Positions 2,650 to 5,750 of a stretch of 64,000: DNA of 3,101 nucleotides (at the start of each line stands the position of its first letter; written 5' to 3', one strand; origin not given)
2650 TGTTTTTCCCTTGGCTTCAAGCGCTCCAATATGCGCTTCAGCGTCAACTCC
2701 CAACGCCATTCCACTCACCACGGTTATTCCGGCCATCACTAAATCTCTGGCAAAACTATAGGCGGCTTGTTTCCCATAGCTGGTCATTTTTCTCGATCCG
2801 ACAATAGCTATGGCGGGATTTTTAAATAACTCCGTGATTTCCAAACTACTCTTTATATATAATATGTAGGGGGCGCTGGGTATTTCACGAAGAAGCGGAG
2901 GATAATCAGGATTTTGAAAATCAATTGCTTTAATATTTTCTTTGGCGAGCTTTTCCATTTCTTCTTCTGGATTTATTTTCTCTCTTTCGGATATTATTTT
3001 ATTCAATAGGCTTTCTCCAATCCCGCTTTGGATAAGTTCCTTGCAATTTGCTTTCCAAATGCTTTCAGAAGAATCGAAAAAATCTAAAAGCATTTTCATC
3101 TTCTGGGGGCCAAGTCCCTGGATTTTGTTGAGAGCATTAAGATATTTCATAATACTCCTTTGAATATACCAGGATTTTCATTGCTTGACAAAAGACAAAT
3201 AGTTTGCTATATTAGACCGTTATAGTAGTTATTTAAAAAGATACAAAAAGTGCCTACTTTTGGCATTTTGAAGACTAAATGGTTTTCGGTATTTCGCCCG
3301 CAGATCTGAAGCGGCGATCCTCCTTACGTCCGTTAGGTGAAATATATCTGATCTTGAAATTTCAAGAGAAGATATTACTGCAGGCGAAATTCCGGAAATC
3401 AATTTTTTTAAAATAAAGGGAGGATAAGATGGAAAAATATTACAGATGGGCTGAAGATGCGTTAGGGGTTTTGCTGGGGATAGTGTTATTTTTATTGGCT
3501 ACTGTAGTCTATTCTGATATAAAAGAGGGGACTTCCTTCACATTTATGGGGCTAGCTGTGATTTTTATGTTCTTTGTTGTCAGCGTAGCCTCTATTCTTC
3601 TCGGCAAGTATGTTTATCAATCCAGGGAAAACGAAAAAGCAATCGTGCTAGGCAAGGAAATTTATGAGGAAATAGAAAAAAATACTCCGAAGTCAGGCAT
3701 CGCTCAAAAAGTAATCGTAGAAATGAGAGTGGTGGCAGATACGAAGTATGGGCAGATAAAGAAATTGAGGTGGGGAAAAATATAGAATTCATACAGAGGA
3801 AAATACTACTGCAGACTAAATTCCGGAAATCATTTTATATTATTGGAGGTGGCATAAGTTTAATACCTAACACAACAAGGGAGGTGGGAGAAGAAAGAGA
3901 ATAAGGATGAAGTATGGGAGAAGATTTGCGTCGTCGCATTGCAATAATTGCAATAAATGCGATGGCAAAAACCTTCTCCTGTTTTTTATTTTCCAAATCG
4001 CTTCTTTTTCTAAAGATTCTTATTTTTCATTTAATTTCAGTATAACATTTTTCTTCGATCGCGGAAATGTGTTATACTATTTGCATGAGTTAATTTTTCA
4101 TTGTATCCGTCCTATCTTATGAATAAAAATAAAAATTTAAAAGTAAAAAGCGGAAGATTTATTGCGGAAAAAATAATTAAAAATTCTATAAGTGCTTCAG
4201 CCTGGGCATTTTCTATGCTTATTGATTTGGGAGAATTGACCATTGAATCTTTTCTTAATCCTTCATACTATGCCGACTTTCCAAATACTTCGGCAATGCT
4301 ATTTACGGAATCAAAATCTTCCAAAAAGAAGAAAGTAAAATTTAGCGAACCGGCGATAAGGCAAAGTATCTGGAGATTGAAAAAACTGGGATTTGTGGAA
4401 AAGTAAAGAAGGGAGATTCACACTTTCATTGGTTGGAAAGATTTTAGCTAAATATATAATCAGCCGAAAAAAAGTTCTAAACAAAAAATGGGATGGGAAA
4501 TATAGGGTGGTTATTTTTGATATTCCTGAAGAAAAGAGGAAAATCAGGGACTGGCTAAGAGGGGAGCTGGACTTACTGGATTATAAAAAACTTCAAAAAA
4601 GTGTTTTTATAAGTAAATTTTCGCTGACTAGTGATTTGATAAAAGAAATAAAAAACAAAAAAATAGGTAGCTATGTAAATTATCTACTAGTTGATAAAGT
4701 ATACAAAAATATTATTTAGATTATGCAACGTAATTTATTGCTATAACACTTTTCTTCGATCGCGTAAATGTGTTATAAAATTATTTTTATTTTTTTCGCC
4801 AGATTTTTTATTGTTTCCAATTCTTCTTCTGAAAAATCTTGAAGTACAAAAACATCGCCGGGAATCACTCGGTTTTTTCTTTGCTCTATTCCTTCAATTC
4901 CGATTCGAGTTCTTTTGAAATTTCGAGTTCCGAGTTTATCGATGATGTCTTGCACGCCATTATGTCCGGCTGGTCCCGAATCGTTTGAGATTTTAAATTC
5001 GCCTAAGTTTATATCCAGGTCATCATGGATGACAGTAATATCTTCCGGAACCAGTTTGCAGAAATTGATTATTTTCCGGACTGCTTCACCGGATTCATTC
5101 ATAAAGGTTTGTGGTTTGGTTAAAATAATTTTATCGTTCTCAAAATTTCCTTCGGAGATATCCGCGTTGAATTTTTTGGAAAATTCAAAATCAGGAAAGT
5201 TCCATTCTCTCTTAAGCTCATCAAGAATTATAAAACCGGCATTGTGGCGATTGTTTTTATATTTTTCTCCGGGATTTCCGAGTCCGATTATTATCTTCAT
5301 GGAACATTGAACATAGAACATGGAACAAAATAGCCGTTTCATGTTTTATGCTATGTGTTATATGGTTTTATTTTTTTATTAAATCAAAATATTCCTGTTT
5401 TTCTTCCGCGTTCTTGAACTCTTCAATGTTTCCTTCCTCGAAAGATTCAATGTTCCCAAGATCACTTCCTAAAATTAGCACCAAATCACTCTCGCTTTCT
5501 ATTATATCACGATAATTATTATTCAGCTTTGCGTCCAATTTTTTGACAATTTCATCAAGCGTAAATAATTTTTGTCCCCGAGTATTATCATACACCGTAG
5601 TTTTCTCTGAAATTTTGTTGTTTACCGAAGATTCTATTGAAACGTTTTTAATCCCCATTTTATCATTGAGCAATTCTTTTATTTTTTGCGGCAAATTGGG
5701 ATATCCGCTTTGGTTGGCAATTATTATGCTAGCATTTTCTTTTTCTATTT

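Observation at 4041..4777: A pair of 36-bp palindromic elements brackets a two-ORF regulator cassette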

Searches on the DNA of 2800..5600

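Call 12: search_rna_families(source=window, start=2800, end=5600, threshold=evalue, max_evalue=1)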
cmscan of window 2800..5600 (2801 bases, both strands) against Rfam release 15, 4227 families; matches with E-value up to 1: 1.
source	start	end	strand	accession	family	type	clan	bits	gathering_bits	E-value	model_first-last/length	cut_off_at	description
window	3907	3989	+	RF04242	mir-5595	Gene; miRNA;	-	21.9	100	0.52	1-72/72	no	mir-5595 microRNA precursor family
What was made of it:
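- On Known RNA families (Rfam 15): No family at E<=1 over 2800-5600 other than a chance miRNA hit on the upstream terminator hairpin (call 12).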

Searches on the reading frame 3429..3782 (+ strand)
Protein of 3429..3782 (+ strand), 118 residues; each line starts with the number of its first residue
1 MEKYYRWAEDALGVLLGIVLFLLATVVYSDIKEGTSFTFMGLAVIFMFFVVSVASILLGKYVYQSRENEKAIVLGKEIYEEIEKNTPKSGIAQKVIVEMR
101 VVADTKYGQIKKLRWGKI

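Call 9: search_protein_families(library=pfam, proteins=[window:3429-3782:+], max_evalue=1)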
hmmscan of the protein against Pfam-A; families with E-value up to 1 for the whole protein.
window:3429-3782:+ (118 aa): 6 families
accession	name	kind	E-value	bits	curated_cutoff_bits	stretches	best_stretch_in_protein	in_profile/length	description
PF03334.19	PhaG_MnhG_YufB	-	0.002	18.7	23.4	1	12-63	31-80/80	Na+/H+ antiporter subunit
PF02990.21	EMP70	-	0.0066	15.6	27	1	13-84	340-410/517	Endomembrane protein 70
PF13567.11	DUF4131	-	0.0084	16.2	31.6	1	11-85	6-80/165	Domain of unknown function (DUF4131)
PF12963.12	DUF3852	-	0.021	15.6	25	1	12-53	56-97/107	Protein of unknown function (DUF3852)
PF10003.15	DUF2244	-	0.031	14.4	27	1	18-69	12-62/138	Integral membrane protein (DUF2244)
PF00335.26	Tetraspanin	-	0.062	13.4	32.1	1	13-84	50-122/225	Tetraspanin family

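Call 10: search_protein_families(library=ncbifam, proteins=[window:3429-3782:+], max_evalue=1)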
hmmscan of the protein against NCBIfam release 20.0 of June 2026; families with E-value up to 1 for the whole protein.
window:3429-3782:+ (118 aa): 6 families
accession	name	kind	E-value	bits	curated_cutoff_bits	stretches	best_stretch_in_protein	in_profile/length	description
NF009314.0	PRK12674.1-2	subfamily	0.00052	19.7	102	1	15-81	44-108/116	Na+/H+ antiporter subunit G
NF009235.0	PRK12585.1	equivalog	0.0017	17.6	273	1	12-65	42-95/197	putative monovalent cation/H+ antiporter subunit G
TIGR03025.1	EPS_sugtrans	subfamily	0.017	14.3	295.55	1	12-77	67-134/445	exopolysaccharide biosynthesis polyprenyl glycosylphosphotransferase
TIGR01300.1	CPA3_mnhG_phaG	equivalog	0.018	15.3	63.1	1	10-69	30-89/97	monovalent cation/H(+) antiporter subunit G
NF009316.0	PRK12674.1-5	equivalog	0.074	12.9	122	1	16-83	46-113/121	Na+/H+ antiporter subunit G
NF010194.0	PRK13673.1-1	equivalog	0.092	13.5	192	1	15-60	10-52/121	hypothetical protein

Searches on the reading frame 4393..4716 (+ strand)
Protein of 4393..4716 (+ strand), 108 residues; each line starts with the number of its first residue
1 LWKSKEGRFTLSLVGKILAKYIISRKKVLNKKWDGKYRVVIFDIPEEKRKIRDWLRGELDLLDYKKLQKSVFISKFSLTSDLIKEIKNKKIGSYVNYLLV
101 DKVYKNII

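Call 9: search_protein_families(library=pfam, proteins=[window:4393-4716:+], max_evalue=1)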
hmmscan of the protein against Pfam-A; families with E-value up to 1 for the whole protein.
window:4393-4716:+ (108 aa): 2 families
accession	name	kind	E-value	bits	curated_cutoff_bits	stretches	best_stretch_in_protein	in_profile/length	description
PF20803.2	PaaX_M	-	1.6e-17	63.8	24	1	31-101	2-72/83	PaaX protein central Cas2-like domain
PF09827.14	CRISPR_Cas2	-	0.0011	19.5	23.8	1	38-88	3-48/74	CRISPR associated protein Cas2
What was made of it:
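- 4405..4719 (+): 3' part of the gene: wing, linker helix and Cas2-like PaaX_M domain, then the stop codon. PF20803 PaaX_M E=1.6e-17 (call 9).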

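Call 10: search_protein_families(library=ncbifam, proteins=[window:4393-4716:+], max_evalue=1)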
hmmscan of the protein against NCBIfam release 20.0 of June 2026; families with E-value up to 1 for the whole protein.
window:4393-4716:+ (108 aa): 2 families
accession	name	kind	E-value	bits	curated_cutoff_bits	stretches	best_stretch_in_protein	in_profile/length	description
TIGR01573.1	cas2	equivalog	7.1e-05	23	24.5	1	36-87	1-56/96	CRISPR-associated endonuclease Cas2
TIGR02277.1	PaaX_trns_reg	equivalog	0.026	14.1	264.55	1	30-89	83-143/279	phenylacetic acid degradation operon negative regulatory protein PaaX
